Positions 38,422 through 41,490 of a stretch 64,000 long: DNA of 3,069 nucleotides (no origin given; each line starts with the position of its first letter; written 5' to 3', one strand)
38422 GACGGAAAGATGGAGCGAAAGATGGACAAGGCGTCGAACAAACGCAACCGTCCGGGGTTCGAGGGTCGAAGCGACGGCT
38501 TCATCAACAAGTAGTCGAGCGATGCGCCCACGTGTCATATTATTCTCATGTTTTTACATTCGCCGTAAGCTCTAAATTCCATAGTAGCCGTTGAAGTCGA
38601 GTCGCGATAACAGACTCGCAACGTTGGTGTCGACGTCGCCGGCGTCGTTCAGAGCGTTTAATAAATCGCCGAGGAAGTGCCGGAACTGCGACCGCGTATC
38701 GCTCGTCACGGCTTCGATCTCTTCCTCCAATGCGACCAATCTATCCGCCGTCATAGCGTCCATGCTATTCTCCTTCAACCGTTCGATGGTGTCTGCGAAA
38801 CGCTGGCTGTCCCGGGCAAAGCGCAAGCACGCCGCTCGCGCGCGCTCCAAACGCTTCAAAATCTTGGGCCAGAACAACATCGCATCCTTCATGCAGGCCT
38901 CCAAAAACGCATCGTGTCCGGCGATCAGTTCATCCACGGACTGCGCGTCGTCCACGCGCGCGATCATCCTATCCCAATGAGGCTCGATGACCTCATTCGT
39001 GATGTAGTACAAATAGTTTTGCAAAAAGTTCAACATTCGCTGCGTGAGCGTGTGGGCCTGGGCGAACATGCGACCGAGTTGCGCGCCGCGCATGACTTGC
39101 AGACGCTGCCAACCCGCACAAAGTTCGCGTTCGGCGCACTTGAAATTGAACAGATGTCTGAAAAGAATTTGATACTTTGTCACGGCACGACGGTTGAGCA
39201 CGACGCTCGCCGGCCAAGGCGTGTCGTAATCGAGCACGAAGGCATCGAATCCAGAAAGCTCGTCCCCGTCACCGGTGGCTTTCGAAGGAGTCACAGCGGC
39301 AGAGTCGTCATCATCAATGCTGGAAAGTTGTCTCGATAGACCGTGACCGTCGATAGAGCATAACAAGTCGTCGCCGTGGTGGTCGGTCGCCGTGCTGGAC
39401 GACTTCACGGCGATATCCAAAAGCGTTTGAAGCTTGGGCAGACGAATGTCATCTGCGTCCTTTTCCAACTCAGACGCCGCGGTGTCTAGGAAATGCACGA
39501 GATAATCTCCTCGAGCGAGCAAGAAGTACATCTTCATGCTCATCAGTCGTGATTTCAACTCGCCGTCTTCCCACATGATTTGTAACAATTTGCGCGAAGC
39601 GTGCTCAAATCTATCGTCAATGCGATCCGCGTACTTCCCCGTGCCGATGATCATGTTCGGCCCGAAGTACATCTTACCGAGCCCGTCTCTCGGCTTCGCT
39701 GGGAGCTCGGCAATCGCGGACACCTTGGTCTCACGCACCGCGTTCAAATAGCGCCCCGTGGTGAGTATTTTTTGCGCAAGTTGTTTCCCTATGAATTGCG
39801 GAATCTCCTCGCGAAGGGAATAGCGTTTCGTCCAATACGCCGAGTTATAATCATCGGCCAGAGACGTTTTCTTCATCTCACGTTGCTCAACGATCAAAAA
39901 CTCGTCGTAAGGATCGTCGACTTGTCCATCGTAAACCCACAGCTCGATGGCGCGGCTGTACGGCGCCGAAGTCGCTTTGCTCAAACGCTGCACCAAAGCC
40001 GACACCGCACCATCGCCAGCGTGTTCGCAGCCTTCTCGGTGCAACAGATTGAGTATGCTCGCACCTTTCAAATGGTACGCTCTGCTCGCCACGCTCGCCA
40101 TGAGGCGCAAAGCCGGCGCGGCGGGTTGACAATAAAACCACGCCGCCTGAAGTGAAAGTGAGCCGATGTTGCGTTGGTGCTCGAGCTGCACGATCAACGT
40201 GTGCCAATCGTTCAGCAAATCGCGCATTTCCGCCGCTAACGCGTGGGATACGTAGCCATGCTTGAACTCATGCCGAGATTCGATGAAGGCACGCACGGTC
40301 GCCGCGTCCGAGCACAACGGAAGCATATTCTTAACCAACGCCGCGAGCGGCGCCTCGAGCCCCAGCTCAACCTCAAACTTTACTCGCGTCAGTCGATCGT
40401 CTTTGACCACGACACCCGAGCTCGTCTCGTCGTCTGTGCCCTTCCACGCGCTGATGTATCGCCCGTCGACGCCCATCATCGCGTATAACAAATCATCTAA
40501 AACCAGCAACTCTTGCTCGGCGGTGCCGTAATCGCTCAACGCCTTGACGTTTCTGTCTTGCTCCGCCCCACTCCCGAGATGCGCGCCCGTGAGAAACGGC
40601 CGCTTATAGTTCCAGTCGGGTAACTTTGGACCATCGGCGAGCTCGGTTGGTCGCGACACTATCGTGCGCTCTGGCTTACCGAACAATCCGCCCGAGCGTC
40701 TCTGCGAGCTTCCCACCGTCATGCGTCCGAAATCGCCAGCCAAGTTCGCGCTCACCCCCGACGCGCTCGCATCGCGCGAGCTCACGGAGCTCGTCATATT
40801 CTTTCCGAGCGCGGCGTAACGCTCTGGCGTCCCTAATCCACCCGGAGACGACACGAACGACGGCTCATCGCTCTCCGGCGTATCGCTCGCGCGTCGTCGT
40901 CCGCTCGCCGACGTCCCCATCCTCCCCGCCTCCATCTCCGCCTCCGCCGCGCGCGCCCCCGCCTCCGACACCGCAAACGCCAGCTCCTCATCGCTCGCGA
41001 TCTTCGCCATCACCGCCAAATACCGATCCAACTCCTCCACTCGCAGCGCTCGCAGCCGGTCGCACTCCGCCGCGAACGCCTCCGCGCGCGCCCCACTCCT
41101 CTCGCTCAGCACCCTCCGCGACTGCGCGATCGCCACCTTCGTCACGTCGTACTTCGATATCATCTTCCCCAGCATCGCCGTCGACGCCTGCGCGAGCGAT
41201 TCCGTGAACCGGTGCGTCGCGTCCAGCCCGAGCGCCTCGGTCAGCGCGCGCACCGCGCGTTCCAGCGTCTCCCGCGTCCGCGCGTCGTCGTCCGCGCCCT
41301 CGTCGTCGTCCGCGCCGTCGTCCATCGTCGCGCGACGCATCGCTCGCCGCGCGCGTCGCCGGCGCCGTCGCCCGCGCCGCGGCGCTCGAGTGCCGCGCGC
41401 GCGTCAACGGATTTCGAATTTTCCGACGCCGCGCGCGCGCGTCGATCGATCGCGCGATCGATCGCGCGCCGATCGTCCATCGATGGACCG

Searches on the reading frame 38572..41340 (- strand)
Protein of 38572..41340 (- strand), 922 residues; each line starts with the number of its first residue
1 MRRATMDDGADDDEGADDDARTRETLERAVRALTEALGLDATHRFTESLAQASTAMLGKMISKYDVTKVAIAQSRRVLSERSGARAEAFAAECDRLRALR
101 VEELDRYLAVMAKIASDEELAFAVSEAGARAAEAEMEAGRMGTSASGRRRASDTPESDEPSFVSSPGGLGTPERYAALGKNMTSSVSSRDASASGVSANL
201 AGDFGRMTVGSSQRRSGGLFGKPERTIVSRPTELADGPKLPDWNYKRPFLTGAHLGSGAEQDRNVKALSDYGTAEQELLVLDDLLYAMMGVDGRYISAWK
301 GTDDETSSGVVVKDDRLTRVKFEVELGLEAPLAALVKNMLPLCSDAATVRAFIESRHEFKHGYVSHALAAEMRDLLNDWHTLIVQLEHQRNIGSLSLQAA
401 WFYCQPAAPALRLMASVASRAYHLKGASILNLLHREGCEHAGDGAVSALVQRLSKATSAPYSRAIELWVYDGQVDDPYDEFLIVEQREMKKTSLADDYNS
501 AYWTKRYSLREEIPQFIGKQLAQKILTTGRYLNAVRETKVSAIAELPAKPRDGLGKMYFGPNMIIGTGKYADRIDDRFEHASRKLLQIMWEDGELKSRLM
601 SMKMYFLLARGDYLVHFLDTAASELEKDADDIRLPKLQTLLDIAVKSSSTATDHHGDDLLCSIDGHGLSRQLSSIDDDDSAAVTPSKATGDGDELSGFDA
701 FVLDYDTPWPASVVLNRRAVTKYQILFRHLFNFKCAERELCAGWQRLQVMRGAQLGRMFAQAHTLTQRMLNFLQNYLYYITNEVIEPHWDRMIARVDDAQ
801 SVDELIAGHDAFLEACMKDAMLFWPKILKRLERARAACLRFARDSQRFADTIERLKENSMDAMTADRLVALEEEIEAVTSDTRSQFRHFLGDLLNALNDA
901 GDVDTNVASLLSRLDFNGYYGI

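Call 8: find_encoding_contigs(protein=window:38572-41340:-, flank=10000, max_places=6)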
Protein window:38572-41340:- (922 aa): 10 contigs read that carry it; 6 places shown.
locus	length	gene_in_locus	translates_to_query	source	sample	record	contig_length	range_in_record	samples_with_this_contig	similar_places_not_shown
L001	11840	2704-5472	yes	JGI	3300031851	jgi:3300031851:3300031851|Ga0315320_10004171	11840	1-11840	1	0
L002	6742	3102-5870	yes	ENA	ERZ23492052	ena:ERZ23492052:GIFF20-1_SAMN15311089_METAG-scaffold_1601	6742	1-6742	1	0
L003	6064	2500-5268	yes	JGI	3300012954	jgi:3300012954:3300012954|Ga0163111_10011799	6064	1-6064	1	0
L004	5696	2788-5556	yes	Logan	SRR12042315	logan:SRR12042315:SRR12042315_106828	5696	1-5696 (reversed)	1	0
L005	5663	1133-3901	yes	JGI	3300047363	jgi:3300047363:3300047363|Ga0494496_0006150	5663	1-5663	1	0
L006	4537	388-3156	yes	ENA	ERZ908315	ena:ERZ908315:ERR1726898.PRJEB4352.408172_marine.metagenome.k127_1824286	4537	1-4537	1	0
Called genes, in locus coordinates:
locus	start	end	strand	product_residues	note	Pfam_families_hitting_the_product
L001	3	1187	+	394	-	?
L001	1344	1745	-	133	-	PF17135:Ribosomal_L18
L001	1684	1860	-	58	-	-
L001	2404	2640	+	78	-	-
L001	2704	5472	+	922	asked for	PF17681:GCP_N_terminal, PF04130:GCP_C_terminal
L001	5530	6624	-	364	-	PF04935:SURF6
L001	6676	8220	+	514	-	PF07576:BRAP2, PF12678:zf-rbx1 (weak), PF13639:zf-RING_2, PF13923:zf-C3HC4_2 (weak), PF14634:zf-RING_5 (weak), PF02148:zf-UBP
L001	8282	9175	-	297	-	-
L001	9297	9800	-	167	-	-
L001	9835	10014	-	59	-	-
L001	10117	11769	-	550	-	PF12796:Ank_2, PF13637:Ank_4 (weak), PF13857:Ank_5, PF00023:Ank, PF13637:Ank_4, PF12796:Ank_2, PF00023:Ank (weak), PF01529:DHHC, +2 more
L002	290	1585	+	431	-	PF28566:MEX1_N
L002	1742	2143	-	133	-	PF17135:Ribosomal_L18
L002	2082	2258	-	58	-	-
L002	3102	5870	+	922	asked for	PF17681:GCP_N_terminal, PF04130:GCP_C_terminal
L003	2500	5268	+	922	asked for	PF17681:GCP_N_terminal, PF04130:GCP_C_terminal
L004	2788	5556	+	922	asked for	PF17681:GCP_N_terminal, PF04130:GCP_C_terminal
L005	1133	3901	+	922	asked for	PF17681:GCP_N_terminal, PF04130:GCP_C_terminal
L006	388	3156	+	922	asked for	PF17681:GCP_N_terminal, PF04130:GCP_C_terminal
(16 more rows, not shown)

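Call 12: find_homologous_proteins(query=window:38572-41340:-, max_evalue=1e-50)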
Query window:38572-41340:- (922 aa): 40 proteins with E <= 1e-50 among 8000 candidates.
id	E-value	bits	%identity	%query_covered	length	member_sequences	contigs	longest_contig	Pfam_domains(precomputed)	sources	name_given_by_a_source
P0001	0.0e+0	2057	100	100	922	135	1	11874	PF17681.7,PF04130.19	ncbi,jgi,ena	-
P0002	0.0e+0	1491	75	98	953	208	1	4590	PF17681.7,PF04130.19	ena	-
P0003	0.0e+0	1456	73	97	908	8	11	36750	PF17681.7,PF04130.19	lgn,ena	-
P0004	0.0e+0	1445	72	98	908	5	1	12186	PF17681.7,PF04130.19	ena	-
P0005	0.0e+0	1385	69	98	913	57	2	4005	PF17681.7,PF04130.19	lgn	-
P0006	0.0e+0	1381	70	97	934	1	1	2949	PF17681.7,PF04130.19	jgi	jgi:gamma-tubulin complex component 2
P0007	0.0e+0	1264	64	99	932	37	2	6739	PF17681.7,PF04130.19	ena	-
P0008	0.0e+0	1233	63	99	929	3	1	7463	PF17681.7,PF04130.19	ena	-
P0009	2.0e-213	729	46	75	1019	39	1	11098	PF17681.7,PF04130.19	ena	-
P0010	2.2e-213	729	46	75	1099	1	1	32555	PF17681.7,PF04130.19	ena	-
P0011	1.2e-202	694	48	66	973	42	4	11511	PF17681.7,PF04130.19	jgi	jgi:gamma-tubulin complex component 2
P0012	8.8e-202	691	42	75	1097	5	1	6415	PF17681.7,PF04130.19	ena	-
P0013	5.1e-201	688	43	75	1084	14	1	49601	PF17681.7,PF04130.19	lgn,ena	-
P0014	9.8e-201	687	43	75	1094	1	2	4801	PF17681.7,PF04130.19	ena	-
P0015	2.6e-200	686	40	95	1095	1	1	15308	PF17681.7,PF04130.19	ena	-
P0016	3.4e-200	685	40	95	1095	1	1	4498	PF17681.7,PF04130.19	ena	-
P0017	4.2e-200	685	40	95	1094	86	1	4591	PF17681.7,PF04130.19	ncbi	-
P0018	1.3e-198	680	40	98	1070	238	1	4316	PF17681.7,PF04130.19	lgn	-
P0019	5.8e-190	652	42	75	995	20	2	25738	PF17681.7,PF04130.19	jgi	jgi:gamma-tubulin complex component 2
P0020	8.8e-190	651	42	75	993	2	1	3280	PF17681.7,PF04130.19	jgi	-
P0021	3.2e-189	649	45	65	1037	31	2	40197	PF17681.7,PF04130.19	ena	-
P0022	4.7e-189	649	40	98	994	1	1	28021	PF17681.7,PF04130.19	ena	-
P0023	1.3e-188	647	39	98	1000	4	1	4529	PF17681.7,PF04130.19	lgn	-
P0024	6.4e-186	638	41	75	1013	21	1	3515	PF17681.7,PF04130.19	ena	-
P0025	2.8e-185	636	39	98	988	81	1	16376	PF17681.7,PF04130.19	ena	-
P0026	3.7e-183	629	43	75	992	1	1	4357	PF17681.7,PF04130.19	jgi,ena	-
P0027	2.5e-182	626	37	97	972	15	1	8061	PF17681.7,PF04130.19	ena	-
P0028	2.9e-182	626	40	98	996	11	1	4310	PF17681.7,PF04130.19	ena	-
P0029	1.7e-178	614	39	98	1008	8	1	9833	PF17681.7,PF04130.19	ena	-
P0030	4.5e-150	520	47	56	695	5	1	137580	PF17681.7,PF04130.19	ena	-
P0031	1.3e-129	452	36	77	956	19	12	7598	PF17681.7,PF04130.19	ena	-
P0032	4.1e-124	434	44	48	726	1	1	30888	PF17681.7,PF04130.19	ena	-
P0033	2.5e-112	395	50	34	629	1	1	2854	PF17681.7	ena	-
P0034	1.1e-104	370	40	43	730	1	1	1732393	PF17681.7,PF04130.19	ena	-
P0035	5.6e-92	327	49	33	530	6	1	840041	PF17681.7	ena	-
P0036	9.5e-90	320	36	28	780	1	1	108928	PF17681.7,PF04130.19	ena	-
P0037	2.6e-80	289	31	56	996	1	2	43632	PF17681.7,PF04130.19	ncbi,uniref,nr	ncbi:hypothetical protein SeMB42_g05905 [Synchytrium endobioticum]|uniref:Spindle pole body componen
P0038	2.2e-70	256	32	56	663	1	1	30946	PF17681.7,PF04130.19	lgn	-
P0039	2.3e-63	233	48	21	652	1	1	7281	PF17681.7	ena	-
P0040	2.3e-58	216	37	40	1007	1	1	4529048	PF17681.7,PF04130.19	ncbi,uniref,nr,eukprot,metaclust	ncbi:Similar to tubulin, gamma complex associated protein 2 [Ectocarpus siliculosus]|uniref:Spindle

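Call 15: list_cluster_members(proteins=[P0001, P0002, P0003, P0006, P0007, P0017, P0011, P0019])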
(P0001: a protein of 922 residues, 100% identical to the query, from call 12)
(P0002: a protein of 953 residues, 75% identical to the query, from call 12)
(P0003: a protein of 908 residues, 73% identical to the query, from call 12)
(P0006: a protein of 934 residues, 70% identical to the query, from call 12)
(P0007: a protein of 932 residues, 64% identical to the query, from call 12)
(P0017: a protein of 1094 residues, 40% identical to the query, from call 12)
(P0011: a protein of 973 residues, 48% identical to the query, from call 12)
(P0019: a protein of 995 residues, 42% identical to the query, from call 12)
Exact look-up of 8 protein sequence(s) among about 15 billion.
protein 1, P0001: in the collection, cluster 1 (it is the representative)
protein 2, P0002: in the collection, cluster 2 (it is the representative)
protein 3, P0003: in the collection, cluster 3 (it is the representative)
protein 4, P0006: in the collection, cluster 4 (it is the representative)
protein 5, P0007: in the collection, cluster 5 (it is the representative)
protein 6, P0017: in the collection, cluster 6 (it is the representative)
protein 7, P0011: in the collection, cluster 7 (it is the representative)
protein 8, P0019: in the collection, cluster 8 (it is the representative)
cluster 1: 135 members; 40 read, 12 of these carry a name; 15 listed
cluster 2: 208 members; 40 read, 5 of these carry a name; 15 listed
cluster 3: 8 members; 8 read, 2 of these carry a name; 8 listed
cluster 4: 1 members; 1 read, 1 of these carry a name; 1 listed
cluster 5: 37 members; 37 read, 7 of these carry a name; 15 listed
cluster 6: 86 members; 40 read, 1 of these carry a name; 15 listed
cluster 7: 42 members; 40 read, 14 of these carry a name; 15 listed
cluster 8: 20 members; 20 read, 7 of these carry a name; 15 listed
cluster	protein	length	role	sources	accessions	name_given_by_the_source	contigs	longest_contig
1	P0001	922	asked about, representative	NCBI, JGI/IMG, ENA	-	-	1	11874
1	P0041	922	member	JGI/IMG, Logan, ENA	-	gamma-tubulin complex component 2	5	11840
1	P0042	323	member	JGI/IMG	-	gamma-tubulin complex component 2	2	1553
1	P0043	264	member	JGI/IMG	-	gamma-tubulin complex component 2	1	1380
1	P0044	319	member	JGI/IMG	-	gamma-tubulin complex component 2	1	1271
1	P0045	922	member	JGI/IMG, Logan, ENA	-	gamma-tubulin complex component 2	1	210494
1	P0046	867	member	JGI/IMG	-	gamma-tubulin complex component 2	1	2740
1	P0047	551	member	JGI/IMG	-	gamma-tubulin complex component 2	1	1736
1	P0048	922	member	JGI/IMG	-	gamma-tubulin complex component 2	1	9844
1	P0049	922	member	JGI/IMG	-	gamma-tubulin complex component 2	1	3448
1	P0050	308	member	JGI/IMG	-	gamma-tubulin complex component 2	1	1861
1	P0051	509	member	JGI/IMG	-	gamma-tubulin complex component 2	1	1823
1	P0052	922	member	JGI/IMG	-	gamma-tubulin complex component 2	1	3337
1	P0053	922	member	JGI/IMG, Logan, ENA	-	-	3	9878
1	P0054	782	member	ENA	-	-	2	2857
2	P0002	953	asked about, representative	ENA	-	-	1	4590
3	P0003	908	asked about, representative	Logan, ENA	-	-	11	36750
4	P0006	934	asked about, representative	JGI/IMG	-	gamma-tubulin complex component 2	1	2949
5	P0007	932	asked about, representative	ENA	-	-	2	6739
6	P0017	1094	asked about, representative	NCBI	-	-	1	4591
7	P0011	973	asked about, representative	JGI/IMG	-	gamma-tubulin complex component 2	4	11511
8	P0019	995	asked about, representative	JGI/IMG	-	gamma-tubulin complex component 2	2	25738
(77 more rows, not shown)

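Call 16: find_encoding_contigs(protein=P0003, flank=10000, max_places=3)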
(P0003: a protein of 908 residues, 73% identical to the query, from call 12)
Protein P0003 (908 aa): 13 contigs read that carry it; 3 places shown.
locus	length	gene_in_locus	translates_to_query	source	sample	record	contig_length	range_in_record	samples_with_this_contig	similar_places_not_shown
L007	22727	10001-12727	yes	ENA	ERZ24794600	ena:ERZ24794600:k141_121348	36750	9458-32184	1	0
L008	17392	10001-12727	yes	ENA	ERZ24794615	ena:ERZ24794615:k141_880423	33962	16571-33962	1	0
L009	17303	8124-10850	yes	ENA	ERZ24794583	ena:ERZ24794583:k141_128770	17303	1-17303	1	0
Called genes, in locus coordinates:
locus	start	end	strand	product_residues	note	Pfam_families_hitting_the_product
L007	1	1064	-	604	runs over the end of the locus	PF02450:LCAT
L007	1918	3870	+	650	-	PF00005:ABC_tran, PF02463:SMC_N (faint), PF13476:AAA_23 (faint), PF13304:AAA_21 (faint), PF13521:AAA_28 (faint), PF12848:ABC_tran_Xtn, PF00005:ABC_tran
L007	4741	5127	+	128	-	PF01251:Ribosomal_S7e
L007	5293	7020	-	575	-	PF00856:SET (weak), PF09273:Rubis-subs-bind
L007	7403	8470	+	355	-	PF28566:MEX1_N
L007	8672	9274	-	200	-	PF17135:Ribosomal_L18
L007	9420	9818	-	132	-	-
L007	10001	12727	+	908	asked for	PF17681:GCP_N_terminal, PF04130:GCP_C_terminal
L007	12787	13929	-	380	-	-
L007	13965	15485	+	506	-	PF07576:BRAP2, PF12678:zf-rbx1 (weak), PF00097:zf-C3HC4 (weak), PF13639:zf-RING_2, PF13923:zf-C3HC4_2 (weak), PF14634:zf-RING_5 (weak), PF02148:zf-UBP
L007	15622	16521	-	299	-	-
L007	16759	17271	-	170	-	-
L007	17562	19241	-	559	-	PF12796:Ank_2, PF13637:Ank_4 (weak), PF13857:Ank_5 (weak), PF00023:Ank (weak), PF13637:Ank_4 (weak), PF12796:Ank_2, PF13637:Ank_4 (weak), PF01529:DHHC, +1 more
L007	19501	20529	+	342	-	PF01106:NifU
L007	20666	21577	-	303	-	-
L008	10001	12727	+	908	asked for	PF17681:GCP_N_terminal, PF04130:GCP_C_terminal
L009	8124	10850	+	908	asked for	PF17681:GCP_N_terminal, PF04130:GCP_C_terminal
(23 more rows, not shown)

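Call 17: find_encoding_contigs(protein=P0002, flank=10000, max_places=3)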
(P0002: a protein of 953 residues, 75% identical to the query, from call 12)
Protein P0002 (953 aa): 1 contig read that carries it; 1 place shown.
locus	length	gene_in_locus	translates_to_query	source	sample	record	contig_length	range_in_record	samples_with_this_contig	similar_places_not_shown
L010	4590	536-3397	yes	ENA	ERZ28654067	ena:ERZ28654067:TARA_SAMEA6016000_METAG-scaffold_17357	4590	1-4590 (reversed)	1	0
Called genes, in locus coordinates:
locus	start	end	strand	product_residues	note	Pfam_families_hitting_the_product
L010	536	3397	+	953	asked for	PF17681:GCP_N_terminal, PF04130:GCP_C_terminal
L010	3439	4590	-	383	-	?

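Call 18: find_encoding_contigs(protein=P0007, flank=10000, max_places=3)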
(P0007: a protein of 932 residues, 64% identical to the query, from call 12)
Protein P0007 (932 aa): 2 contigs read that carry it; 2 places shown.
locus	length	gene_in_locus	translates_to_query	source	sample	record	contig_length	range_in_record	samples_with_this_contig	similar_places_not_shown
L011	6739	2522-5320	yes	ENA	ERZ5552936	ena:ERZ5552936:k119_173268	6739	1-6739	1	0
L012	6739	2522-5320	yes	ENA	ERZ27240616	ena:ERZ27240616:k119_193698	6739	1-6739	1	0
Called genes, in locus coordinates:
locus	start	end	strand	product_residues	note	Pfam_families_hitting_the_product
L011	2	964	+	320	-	?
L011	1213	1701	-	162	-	PF17135:Ribosomal_L18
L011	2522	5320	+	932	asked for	PF17681:GCP_N_terminal, PF04130:GCP_C_terminal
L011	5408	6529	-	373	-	-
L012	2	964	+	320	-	?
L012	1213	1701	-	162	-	PF17135:Ribosomal_L18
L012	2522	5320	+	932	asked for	PF17681:GCP_N_terminal, PF04130:GCP_C_terminal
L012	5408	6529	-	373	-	-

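Call 35: find_encoding_contigs(protein=P0011, flank=10000, max_places=2)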
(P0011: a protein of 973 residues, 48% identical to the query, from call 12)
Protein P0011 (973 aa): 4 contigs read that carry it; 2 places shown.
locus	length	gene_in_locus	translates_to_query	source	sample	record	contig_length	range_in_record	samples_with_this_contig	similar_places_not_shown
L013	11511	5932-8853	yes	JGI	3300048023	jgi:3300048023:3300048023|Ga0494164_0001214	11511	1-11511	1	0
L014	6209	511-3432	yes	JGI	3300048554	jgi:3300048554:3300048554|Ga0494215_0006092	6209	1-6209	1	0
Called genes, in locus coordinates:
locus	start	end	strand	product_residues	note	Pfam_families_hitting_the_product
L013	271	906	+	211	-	PF28566:MEX1_N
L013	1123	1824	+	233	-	-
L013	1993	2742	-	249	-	-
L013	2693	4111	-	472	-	PF13621:Cupin_8 (weak), PF08007:JmjC_2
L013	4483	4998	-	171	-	PF17135:Ribosomal_L18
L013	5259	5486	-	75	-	-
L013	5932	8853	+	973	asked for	PF17681:GCP_N_terminal, PF04130:GCP_C_terminal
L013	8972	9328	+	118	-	PF04130:GCP_C_terminal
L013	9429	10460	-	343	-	-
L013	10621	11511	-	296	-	?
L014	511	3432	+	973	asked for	PF17681:GCP_N_terminal, PF04130:GCP_C_terminal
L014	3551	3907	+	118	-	PF04130:GCP_C_terminal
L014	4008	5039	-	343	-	-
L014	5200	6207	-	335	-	?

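Call 36: find_encoding_contigs(protein=P0019, flank=10000, max_places=2)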
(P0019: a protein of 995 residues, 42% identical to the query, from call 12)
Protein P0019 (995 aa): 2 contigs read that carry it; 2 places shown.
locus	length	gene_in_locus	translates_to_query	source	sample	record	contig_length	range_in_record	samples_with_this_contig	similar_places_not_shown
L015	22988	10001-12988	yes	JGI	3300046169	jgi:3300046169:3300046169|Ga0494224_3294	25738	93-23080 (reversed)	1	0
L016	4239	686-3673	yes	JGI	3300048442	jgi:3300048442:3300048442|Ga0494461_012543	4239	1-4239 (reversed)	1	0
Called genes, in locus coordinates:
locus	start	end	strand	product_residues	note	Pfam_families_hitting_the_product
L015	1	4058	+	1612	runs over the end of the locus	-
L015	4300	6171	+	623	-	PF28566:MEX1_N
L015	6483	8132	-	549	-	PF13621:Cupin_8 (faint), PF08007:JmjC_2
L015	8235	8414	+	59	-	-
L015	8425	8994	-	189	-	PF17135:Ribosomal_L18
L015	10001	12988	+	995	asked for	PF17681:GCP_N_terminal, PF04130:GCP_C_terminal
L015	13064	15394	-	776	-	PF01554:MatE (weak)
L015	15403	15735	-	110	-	-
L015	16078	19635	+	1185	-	PF00520:Ion_trans, PF08016:PKD_channel (weak), PF00520:Ion_trans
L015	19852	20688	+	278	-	PF00378:ECH_1, PF16113:ECH_2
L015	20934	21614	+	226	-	PF11945:WASH_WAHD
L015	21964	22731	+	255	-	-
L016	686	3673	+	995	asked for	PF17681:GCP_N_terminal, PF04130:GCP_C_terminal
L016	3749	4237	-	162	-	?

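Call 37: find_encoding_contigs(protein=P0013, flank=10000, max_places=2)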
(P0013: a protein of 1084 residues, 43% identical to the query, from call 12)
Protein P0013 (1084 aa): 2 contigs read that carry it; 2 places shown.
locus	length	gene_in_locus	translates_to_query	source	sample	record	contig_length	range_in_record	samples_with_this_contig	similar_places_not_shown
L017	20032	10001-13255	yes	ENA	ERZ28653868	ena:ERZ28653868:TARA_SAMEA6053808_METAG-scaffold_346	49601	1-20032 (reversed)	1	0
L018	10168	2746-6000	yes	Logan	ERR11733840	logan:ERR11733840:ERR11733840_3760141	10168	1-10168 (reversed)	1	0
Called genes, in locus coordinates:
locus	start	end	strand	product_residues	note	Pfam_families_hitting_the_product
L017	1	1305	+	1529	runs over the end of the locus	PF16457:PH_12 (faint), PF00023:Ank (faint), PF12796:Ank_2, PF13637:Ank_4 (faint), PF02181:FH2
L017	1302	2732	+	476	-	PF00069:Pkinase (faint)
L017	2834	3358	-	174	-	PF05726:Pirin_C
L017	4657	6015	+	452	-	PF28566:MEX1_N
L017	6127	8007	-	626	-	PF13621:Cupin_8 (faint), PF08007:JmjC_2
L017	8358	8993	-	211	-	PF17135:Ribosomal_L18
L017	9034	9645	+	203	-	-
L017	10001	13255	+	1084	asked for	PF17681:GCP_N_terminal, PF04130:GCP_C_terminal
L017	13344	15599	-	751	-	-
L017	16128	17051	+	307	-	PF00378:ECH_1, PF16113:ECH_2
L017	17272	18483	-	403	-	PF00006:ATP-synt_ab, PF00306:ATP-synt_ab_C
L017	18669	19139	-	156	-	PF02874:ATP-synt_ab_N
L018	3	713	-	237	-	?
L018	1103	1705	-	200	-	PF17135:Ribosomal_L18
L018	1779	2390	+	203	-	-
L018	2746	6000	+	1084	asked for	PF17681:GCP_N_terminal, PF04130:GCP_C_terminal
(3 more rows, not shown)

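Call 50: find_encoding_contigs(protein=P0045, flank=10000, max_places=3)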
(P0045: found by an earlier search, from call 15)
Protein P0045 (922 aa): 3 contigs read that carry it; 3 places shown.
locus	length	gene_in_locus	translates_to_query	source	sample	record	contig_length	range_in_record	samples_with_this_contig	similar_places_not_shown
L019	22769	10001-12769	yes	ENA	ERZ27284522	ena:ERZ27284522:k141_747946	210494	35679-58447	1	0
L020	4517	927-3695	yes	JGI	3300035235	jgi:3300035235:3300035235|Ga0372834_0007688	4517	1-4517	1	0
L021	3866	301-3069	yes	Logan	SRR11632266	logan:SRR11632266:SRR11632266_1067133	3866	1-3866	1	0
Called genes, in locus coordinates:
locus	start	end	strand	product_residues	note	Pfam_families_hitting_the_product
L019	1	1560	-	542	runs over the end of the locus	-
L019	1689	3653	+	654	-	PF00005:ABC_tran, PF13476:AAA_23 (faint), PF02463:SMC_N (faint), PF13304:AAA_21 (faint), PF13521:AAA_28 (faint), PF12848:ABC_tran_Xtn, PF00005:ABC_tran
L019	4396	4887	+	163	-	PF01251:Ribosomal_S7e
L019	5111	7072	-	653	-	PF00856:SET (weak), PF09273:Rubis-subs-bind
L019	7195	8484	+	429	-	PF28566:MEX1_N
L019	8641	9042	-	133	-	PF17135:Ribosomal_L18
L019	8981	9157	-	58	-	-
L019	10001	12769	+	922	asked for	PF17681:GCP_N_terminal, PF04130:GCP_C_terminal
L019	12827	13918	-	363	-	-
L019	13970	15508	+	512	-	PF07576:BRAP2, PF12678:zf-rbx1 (weak), PF13639:zf-RING_2, PF13923:zf-C3HC4_2 (weak), PF14634:zf-RING_5 (weak), PF02148:zf-UBP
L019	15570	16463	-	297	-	-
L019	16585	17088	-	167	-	-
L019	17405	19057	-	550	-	PF12796:Ank_2, PF13637:Ank_4 (weak), PF13857:Ank_5, PF00023:Ank, PF13637:Ank_4, PF12796:Ank_2, PF00023:Ank (weak), PF01529:DHHC, +2 more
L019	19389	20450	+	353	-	PF01106:NifU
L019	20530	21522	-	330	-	PF00698:Acyl_transf_1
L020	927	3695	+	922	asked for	PF17681:GCP_N_terminal, PF04130:GCP_C_terminal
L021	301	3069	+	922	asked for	PF17681:GCP_N_terminal, PF04130:GCP_C_terminal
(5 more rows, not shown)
